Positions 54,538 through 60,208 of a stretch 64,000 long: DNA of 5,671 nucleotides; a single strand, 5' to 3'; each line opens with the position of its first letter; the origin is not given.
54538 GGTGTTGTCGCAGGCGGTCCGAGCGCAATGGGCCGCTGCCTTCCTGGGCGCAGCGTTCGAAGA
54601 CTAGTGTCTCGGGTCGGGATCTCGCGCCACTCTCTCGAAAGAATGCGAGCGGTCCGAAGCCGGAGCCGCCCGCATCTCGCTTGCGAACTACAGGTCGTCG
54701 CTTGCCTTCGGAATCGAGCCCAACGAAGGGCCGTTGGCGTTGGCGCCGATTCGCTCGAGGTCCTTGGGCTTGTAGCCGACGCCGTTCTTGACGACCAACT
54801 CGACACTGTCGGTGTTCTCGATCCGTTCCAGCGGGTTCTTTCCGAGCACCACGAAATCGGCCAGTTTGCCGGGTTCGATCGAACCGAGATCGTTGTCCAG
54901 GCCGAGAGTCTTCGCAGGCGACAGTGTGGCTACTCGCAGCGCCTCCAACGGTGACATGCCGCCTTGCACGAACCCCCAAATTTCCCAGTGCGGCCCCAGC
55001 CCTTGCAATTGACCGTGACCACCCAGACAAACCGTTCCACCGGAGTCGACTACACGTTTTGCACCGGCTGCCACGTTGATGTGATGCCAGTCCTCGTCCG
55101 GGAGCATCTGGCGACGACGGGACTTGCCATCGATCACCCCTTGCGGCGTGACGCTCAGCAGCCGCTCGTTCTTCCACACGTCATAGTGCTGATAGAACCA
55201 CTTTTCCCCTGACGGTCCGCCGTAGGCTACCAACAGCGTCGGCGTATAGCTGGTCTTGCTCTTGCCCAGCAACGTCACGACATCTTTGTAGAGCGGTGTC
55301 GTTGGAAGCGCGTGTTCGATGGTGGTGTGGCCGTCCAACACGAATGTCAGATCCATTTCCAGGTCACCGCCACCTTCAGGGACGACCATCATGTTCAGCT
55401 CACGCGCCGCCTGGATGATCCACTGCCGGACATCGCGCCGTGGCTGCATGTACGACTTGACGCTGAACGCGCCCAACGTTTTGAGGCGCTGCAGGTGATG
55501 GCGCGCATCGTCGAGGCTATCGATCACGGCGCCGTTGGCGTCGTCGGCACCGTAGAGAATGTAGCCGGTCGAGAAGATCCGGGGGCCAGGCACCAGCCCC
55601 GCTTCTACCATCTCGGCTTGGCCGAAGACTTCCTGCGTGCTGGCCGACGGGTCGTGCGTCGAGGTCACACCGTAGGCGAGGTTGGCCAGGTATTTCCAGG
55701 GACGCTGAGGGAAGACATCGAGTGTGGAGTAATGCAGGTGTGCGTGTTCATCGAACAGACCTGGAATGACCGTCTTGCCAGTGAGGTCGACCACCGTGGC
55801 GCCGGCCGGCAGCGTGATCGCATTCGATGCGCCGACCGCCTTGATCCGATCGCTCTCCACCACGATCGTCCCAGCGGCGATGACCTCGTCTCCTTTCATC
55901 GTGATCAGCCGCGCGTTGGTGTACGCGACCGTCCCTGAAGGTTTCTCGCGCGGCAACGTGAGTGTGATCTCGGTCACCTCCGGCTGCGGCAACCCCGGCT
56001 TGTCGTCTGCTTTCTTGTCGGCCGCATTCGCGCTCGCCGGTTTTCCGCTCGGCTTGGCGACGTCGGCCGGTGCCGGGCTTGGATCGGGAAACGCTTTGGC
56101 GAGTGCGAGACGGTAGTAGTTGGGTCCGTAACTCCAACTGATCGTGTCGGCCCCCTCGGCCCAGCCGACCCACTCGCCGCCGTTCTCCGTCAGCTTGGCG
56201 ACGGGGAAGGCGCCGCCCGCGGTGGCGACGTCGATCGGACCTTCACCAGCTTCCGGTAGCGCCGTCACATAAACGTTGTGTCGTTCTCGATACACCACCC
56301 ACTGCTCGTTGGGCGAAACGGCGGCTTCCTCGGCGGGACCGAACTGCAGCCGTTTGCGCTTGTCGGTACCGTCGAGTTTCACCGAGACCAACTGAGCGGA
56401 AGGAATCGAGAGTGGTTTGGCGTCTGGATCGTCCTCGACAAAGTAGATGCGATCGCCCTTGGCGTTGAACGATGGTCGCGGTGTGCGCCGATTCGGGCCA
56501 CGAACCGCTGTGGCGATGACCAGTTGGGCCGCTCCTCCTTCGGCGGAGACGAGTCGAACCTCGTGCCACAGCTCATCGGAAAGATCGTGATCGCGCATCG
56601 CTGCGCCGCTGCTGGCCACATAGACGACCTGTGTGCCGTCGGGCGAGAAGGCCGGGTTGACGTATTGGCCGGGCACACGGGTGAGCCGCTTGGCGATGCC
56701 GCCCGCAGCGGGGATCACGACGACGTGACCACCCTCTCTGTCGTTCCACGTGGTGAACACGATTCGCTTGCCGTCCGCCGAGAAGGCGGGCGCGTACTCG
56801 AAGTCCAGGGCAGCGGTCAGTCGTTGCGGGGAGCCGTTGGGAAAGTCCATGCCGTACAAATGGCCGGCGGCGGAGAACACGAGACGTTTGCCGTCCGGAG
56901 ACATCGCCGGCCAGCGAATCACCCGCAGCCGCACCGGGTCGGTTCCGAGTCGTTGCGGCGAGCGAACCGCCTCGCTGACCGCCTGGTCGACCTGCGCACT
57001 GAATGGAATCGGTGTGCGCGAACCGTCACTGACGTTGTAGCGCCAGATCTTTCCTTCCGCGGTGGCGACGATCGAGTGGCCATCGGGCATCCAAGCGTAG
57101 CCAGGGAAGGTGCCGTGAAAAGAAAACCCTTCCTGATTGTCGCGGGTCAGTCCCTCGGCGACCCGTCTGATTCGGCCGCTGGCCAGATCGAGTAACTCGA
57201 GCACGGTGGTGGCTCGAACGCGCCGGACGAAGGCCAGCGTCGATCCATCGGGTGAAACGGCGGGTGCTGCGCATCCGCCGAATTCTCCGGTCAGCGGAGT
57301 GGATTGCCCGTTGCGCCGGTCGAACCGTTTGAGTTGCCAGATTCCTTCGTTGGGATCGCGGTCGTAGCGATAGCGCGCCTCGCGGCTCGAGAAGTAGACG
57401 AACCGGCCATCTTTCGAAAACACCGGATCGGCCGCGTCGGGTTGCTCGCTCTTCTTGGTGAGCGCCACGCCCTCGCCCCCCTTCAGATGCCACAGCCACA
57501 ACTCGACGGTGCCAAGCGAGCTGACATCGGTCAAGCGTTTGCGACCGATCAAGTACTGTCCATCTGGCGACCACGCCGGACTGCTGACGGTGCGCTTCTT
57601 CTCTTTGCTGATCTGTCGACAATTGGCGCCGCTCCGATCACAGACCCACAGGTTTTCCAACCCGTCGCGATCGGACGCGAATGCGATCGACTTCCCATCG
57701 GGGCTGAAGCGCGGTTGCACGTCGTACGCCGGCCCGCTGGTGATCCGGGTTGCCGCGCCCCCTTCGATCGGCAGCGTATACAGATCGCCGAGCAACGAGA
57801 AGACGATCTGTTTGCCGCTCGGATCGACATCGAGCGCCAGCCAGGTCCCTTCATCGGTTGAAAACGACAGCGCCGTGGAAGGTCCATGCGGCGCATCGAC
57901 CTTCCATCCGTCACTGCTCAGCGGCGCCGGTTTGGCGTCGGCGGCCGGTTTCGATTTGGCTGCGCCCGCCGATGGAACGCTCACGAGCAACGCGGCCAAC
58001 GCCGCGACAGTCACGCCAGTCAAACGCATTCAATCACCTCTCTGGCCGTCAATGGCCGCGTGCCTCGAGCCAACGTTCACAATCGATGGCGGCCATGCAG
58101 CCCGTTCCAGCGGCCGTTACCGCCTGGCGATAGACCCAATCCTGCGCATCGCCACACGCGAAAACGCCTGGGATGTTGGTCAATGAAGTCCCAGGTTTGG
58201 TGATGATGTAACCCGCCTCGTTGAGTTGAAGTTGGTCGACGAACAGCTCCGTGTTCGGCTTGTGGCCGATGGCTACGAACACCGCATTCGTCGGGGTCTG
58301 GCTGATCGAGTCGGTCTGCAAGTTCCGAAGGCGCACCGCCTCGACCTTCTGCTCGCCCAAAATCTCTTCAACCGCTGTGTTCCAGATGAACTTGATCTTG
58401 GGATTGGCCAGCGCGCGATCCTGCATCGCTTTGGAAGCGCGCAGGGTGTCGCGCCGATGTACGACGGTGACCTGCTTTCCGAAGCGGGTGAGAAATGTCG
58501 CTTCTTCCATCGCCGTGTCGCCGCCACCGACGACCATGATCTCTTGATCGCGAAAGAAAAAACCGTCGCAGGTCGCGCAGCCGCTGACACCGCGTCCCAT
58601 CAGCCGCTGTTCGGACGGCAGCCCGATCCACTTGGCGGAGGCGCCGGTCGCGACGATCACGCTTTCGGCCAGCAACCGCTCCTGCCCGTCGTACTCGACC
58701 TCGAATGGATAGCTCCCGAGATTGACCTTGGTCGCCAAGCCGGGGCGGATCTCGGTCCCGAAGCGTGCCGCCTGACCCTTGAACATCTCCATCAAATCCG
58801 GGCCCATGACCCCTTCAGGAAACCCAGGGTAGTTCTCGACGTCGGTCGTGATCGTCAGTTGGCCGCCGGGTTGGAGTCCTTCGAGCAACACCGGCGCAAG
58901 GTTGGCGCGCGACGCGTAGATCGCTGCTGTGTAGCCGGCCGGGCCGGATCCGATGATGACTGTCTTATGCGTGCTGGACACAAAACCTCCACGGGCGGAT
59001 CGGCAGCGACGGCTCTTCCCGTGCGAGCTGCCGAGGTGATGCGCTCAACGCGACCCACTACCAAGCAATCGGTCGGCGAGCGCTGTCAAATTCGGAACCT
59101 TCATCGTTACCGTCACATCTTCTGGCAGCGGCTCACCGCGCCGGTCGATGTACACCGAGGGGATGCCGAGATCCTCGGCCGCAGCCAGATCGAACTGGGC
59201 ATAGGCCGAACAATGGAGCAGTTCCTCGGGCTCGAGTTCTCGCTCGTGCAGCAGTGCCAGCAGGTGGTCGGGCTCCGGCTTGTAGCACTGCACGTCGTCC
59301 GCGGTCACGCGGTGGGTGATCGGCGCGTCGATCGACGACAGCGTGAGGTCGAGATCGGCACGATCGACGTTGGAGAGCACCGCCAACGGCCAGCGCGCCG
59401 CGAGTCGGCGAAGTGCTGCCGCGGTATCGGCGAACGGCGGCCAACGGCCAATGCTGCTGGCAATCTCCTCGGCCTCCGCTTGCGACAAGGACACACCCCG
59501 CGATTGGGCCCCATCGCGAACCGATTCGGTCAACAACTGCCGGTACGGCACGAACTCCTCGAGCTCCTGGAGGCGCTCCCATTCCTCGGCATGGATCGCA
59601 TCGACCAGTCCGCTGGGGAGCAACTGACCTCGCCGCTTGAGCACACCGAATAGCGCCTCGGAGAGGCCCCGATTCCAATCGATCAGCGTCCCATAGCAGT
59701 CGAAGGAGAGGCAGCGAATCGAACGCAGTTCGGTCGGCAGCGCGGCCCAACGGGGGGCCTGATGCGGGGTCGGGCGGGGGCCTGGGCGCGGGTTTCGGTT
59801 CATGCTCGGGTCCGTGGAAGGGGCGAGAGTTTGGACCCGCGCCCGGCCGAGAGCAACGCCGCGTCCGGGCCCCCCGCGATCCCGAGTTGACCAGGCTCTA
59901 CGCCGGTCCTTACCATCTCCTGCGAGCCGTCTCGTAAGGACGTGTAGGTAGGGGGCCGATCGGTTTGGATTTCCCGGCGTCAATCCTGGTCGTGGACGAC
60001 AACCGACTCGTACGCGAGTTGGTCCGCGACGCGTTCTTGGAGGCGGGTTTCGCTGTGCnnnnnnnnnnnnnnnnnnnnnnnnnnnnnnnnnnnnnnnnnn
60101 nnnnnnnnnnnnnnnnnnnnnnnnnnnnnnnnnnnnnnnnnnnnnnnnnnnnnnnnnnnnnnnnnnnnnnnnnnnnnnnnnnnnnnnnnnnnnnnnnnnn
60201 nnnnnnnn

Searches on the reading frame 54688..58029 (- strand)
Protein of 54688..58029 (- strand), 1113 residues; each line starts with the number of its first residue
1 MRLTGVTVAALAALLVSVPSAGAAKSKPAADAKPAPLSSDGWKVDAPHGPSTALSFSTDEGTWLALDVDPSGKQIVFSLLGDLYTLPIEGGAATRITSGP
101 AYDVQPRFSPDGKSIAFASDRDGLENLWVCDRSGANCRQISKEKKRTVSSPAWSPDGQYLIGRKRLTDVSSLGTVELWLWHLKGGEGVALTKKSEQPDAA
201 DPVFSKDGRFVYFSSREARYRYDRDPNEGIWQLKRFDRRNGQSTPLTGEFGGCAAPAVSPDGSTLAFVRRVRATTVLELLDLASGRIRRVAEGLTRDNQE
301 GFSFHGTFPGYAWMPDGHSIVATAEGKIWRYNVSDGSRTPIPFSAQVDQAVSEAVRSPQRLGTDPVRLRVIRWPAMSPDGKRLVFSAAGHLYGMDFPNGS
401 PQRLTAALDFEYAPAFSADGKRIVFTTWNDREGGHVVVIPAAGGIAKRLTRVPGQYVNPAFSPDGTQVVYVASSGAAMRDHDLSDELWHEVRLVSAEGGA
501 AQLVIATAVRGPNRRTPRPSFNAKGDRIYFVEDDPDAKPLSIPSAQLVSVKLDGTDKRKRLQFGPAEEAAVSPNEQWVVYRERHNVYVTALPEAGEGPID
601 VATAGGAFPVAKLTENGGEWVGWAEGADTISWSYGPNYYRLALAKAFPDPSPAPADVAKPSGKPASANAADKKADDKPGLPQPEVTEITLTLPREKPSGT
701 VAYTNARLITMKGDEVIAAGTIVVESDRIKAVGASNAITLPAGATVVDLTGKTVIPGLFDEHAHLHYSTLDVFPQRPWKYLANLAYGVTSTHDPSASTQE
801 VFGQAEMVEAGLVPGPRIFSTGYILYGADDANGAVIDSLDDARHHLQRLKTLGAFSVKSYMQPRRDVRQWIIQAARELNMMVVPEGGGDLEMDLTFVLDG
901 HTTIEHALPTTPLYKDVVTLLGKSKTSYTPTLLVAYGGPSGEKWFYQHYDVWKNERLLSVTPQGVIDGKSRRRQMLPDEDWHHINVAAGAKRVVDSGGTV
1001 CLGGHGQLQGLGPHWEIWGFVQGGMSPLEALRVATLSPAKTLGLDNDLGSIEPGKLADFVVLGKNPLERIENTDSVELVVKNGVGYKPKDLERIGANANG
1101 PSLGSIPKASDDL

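Call 86: search_protein_families(library=pfam, proteins=[window:54688-58029:-], max_evalue=0.0001)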
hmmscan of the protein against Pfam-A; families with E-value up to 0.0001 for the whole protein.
window:54688-58029:- (1113 aa): 5 families
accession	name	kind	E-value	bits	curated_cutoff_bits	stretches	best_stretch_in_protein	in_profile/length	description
PF07676.18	PD40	-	1.7e-39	133.4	20.9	1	94-123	2-32/38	WD40-like Beta Propeller Repeat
PF07969.17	Amidohydro_3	-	6.6e-17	62.6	29.7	1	991-1083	360-468/472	Amidohydrolase family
PF01979.26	Amidohydro_1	-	5.8e-16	59.1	25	1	1022-1083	278-342/345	Amidohydrolase family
PF00930.27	DPPIV_N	-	1.8e-11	43.8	22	0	77-146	19-84/354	Dipeptidyl peptidase IV (DPP IV) N-terminal region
PF25174.1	Beta-prop_THOC3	-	3.7e-06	26.6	305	0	91-178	79-156/272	THOC3 beta-propeller domain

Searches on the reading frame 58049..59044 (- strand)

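Call 86: search_protein_families(library=pfam, proteins=[window:58049-59044:-], max_evalue=0.0001)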
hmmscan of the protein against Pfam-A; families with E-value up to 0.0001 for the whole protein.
window:58049-59044:- (331 aa): 9 families
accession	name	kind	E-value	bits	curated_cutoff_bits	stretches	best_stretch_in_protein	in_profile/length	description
PF07992.20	Pyr_redox_2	-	3.4e-49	168.3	26.1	1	27-315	2-291/291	Pyridine nucleotide-disulphide oxidoreductase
PF13738.12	Pyr_redox_3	-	1.9e-22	80.4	30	1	110-298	110-305/305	Pyridine nucleotide-disulphide oxidoreductase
PF00070.33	Pyr_redox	-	1.7e-21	76.9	22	1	169-240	2-80/82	Pyridine nucleotide-disulphide oxidoreductase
PF03486.20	HI0933_like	-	6e-06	26.3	50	0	27-57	2-32/244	HI0933-like protein Rossmann domain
PF00890.30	FAD_binding_2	-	8.7e-06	25.6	20.4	0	29-63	3-38/414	FAD binding domain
PF12831.13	FAD_oxidored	-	1.3e-05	25.1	27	0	29-65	3-40/416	FAD dependent oxidoreductase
PF01266.30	DAO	-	3.6e-05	23.9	27.9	0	28-60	2-35/353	FAD dependent oxidoreductase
PF13450.12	NAD_binding_8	-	4.3e-05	24.2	21.9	0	30-64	1-36/68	NAD(P)-binding Rossmann-like domain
PF01494.25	FAD_binding_3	-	9.7e-05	22.2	22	0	168-203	3-39/349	FAD binding domain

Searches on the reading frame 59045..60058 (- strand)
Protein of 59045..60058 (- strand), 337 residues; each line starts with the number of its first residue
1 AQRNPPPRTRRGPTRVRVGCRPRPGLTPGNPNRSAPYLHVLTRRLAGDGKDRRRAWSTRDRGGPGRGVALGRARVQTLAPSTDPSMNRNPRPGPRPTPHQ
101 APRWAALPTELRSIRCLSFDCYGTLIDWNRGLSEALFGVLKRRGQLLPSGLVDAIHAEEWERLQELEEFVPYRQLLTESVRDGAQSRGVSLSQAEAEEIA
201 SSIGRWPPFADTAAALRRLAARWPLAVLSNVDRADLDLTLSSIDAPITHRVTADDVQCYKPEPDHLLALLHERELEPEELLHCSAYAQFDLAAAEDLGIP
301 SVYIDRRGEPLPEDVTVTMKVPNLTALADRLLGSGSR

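Call 86: search_protein_families(library=pfam, proteins=[window:59045-60058:-], max_evalue=0.0001)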
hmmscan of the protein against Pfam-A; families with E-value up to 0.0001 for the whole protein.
window:59045-60058:- (337 aa): 2 families
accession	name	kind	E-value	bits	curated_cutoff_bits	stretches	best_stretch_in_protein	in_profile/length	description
PF00702.32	Hydrolase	-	1.5e-09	39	26.4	1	114-282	1-176/191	haloacid dehalogenase-like hydrolase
PF13419.12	HAD_2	-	1.2e-06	29.2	23.8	1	119-302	3-176/178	Haloacid dehalogenase-like hydrolase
